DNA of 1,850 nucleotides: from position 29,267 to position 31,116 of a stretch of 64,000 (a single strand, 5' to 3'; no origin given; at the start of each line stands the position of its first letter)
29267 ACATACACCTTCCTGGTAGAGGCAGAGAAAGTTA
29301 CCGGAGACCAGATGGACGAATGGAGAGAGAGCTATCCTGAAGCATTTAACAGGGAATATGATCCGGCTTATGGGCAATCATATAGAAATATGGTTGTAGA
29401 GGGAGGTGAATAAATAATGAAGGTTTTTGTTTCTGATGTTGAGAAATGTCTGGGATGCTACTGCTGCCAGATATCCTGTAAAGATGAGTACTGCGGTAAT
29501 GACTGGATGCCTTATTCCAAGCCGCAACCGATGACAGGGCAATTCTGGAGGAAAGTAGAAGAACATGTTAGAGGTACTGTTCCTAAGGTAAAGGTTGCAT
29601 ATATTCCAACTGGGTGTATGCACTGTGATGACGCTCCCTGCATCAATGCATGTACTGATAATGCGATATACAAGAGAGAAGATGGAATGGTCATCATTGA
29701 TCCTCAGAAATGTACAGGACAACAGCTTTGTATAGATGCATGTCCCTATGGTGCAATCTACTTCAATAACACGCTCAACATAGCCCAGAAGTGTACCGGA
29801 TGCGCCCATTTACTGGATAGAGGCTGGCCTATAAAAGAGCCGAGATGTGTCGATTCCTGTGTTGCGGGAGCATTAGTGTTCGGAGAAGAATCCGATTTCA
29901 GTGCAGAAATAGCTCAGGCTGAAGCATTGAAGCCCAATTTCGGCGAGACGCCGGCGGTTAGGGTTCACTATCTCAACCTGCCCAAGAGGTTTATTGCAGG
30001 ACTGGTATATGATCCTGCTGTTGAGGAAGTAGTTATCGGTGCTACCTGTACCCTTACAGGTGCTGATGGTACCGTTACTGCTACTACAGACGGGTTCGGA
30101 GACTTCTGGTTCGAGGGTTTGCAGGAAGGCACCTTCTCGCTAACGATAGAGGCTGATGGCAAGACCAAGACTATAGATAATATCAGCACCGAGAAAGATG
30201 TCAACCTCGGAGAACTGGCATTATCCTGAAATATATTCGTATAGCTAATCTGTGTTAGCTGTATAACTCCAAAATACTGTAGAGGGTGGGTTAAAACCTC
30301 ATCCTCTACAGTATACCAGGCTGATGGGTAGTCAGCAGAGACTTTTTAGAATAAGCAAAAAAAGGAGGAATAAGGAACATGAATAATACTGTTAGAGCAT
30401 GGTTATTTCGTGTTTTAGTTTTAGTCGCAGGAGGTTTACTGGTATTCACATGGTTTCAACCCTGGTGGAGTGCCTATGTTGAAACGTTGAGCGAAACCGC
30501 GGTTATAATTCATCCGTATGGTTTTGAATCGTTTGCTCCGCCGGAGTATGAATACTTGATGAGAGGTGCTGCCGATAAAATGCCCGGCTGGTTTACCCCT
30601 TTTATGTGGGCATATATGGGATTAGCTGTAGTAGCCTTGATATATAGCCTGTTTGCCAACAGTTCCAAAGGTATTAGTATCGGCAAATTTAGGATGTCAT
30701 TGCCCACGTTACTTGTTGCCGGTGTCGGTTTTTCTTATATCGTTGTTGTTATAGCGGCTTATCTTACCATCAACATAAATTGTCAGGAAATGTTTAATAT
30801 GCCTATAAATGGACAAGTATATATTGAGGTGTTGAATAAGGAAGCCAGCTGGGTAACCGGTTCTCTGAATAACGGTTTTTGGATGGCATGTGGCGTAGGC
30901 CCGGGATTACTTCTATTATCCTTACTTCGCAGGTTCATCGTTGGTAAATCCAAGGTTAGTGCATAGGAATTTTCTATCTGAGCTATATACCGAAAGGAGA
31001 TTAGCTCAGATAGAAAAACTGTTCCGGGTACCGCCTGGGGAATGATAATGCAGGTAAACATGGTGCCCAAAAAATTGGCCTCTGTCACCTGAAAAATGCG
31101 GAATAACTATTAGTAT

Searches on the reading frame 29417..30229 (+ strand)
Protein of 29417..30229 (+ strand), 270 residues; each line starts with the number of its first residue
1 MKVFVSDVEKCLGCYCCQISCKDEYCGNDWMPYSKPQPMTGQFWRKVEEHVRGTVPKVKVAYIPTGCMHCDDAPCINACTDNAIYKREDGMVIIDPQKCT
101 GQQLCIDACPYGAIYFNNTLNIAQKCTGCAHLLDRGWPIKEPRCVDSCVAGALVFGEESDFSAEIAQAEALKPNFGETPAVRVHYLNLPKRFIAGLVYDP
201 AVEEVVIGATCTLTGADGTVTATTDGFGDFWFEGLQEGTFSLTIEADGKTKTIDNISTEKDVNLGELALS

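Call 4: search_protein_families(library=pfam, proteins=[window:29417-30229:+], max_evalue=0.01)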
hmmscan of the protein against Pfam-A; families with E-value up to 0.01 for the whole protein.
window:29417-30229:+ (270 aa): 11 families
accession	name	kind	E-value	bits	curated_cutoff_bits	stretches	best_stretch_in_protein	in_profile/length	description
PF13247.11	Fer4_11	-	2.7e-26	92.1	26.2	1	59-157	2-99/100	4Fe-4S dicluster domain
PF13620.12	CarboxypepD_reg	-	1.9e-09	38.2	32.3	1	193-257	2-68/82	Carboxypeptidase regulatory-like domain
PF12838.12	Fer4_7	-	2e-08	35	27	1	67-113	2-52/52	4Fe-4S dicluster domain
PF14697.11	Fer4_21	-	0.00017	22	35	1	66-114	7-57/59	4Fe-4S dicluster domain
PF00037.32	Fer4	-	0.00022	21.4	21.1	1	92-115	1-24/24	4Fe-4S binding domain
PF13237.11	Fer4_10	-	0.00028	21.2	25.5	1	91-148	1-52/53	4Fe-4S dicluster domain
PF17210.9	SdrD_B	-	0.0015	19.1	29.7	1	203-260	21-81/112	SdrD B-like domain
PF13715.12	CarbopepD_reg_2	-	0.0015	18.9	32.2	1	193-261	1-67/88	CarboxypepD_reg-like domain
PF12797.12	Fer4_2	-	0.0031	17.8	24.5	0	91-111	2-22/22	4Fe-4S binding domain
PF12837.12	Fer4_6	-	0.0052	17.1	25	1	92-114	2-24/24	4Fe-4S binding domain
PF13187.11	Fer4_9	-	0.0063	17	27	1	67-114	2-52/52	4Fe-4S dicluster domain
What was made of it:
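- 29417..30229 (+): FeSB: an iron-sulfur subunit with a C-terminal Ig-like (CarboxypepD_reg) domain, homologous to the pyrogallol hydroxytransferase small subunit. Pfam Fer4_11 92 bits and CarboxypepD_reg 38 bits (call 4).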

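Call 5: search_protein_families(library=ncbifam, proteins=[window:29417-30229:+], max_evalue=0.01)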
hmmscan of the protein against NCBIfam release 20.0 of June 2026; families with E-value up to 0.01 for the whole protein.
window:29417-30229:+ (270 aa): 43 families (the best 25 are shown)
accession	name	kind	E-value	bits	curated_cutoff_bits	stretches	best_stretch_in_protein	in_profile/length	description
NF011569.0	PRK14993.1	equivalog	1.6e-32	112.9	416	1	6-196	48-232/244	tetrathionate reductase subunit TtrB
NF041715.1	arsenate_red_ArrB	equivalog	3.6e-31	108.5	450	2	4-119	5-109/233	arsenate respiratory reductase iron-sulfur subunit ArrB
TIGR02951.1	DMSO_dmsB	equivalog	5.2e-30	104.6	214.1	1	4-158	4-153/161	DMSO/selenate family reductase complex B subunit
TIGR03478.1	DMSO_red_II_bet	subfamily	3.2e-28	98.6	480.7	1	33-165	99-227/321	DMSO reductase family type II enzyme, iron-sulfur subunit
NF045797.1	DsrO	equivalog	1e-22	80.8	200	1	59-168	95-212/235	sulfate reduction electron transfer complex DsrMKJOP subunit DsrO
TIGR03149.1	cyt_nit_nrfC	equivalog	5.2e-21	75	377.6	1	5-170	42-196/225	cytochrome c nitrite reductase Fe-S protein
TIGR01660.1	narH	equivalog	1.7e-20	73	524.05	1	44-150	160-264/492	nitrate reductase subunit beta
NF042979.1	EthbenzDh_ebdB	equivalog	5.7e-20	71.5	740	1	40-160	128-244/354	ethylbenzene dehydrogenase subunit beta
NF008134.0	PRK10882.1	equivalog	1.5e-19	70.2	263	1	7-174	44-224/329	hydrogenase 2 operon protein HybA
NF009451.0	PRK12809.1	equivalog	2.3e-16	59.2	1154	1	2-158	3-139/639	formate-dependent uric acid utilization protein YgfT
NF009408.0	PRK12769.1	equivalog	9.1e-16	57.1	1003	1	4-162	5-151/659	formate-dependent uric acid utilization protein AegA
TIGR01582.1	FDH-beta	equivalog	2.2e-15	56.5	334.7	1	6-163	26-187/283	formate dehydrogenase subunit beta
NF041782.1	mnquin_red_QrcC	equivalog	5.9e-15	55.6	400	1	5-117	4-119/239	menaquinone reductase iron-sulfur cluster-binding subunit QrcC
NF038355.1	FDH3_beta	equivalog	7.8e-15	55.4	240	1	4-130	5-122/180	formate dehydrogenase FDH3 subunit beta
NF045715.1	sulf_resp_HmcB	equivalog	1.5e-14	53.8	420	1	5-162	40-202/307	sulfate respiration complex iron-sulfur protein HmcB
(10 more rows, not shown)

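Call 88: search_solved_structures(query=window:29417-30229:+, max_evalue=0.00001)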
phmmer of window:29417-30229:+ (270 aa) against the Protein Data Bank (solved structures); distinct sequences matched with E-value up to 0.00001: 25.
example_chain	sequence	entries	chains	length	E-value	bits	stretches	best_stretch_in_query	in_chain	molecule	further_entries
4v4c_B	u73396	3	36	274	2.1e-54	187.8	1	4-267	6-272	Pyrogallol hydroxytransferase small subunit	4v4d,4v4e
4ydd_B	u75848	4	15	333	3.9e-27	98.3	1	35-166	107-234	DMSO reductase family type II enzyme, iron-sulfur subunit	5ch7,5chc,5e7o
2vpw_B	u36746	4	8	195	7.2e-27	97.4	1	6-191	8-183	NRFC PROTEIN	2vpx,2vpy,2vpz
6cz7_B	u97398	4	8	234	1.3e-26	96.6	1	5-118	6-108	4Fe-4S ferredoxin, iron-sulfur binding domain protein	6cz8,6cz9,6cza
2ivf_B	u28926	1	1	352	3.3e-22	82.2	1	38-162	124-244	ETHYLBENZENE DEHYDROGENASE BETA-SUBUNIT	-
1q16_B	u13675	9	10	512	4.6e-21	78.4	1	60-151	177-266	Respiratory nitrate reductase 1 beta chain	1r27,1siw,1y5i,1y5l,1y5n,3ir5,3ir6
3egw_B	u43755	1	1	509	3e-20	75.7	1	60-151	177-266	Respiratory nitrate reductase 1 beta chain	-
1y4z_B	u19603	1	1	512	3e-20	75.7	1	60-151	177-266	Respiratory nitrate reductase 1 beta chain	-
1kqf_B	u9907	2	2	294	9.4e-18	67.5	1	6-168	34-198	FORMATE DEHYDROGENASE, NITRATE-INDUCIBLE, IRON-SULFUR SUBUNIT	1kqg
7b04_A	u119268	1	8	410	4e-16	62.2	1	61-156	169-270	Nitrite oxidoreductase subunit B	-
9mqx_E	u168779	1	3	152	1.9e-13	53.4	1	2-166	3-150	Fe-S-cluster-containing hydrogenase subunit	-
7qv7_B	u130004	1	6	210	5e-12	48.7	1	5-115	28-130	Hydrogen dependent carbon dioxide reductase subunit HycB4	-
1h0h_B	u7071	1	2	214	1.1e-10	44.4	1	2-165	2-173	FORMATE DEHYDROGENASE SUBUNIT BETA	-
7qv7_A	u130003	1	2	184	1.7e-10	43.7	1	4-119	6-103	Hydrogen dependent carbon dioxide reductase subunit HycB3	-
8k9e_B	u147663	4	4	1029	3.8e-10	42.6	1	8-117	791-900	Fe-S-cluster-containing hydrogenase components 1-like protein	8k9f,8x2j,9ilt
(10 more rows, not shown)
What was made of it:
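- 29417..30229 (+): PDB 4v4c_B 188 bits over residues 4-267 (call 88).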

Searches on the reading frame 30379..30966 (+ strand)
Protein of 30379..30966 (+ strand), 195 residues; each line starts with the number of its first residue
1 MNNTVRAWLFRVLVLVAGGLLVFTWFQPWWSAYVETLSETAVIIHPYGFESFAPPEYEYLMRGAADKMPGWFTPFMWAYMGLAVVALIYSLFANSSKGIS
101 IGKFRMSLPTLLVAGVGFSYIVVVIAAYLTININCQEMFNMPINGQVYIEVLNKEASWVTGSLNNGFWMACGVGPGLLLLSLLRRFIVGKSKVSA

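Call 4: search_protein_families(library=pfam, proteins=[window:30379-30966:+], max_evalue=0.01)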
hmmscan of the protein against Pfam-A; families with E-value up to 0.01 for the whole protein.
window:30379-30966:+ (195 aa): 1 family
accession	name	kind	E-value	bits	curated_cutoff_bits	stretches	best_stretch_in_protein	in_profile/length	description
PF13273.12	DUF4064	-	0.003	18.2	32.1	0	39-93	41-77/102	Protein of unknown function (DUF4064)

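Call 5: search_protein_families(library=ncbifam, proteins=[window:30379-30966:+], max_evalue=0.01)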
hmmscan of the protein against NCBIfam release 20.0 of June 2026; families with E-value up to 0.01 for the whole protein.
window:30379-30966:+ (195 aa): 0 families
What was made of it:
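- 30379..30966 (+): memC: a membrane protein with several hydrophobic segments (read by eye; no topology prediction run) and no known family, always found after MoA-FeSB. Presumed membrane anchor. No Pfam or NCBIfam family (calls 4, 5).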
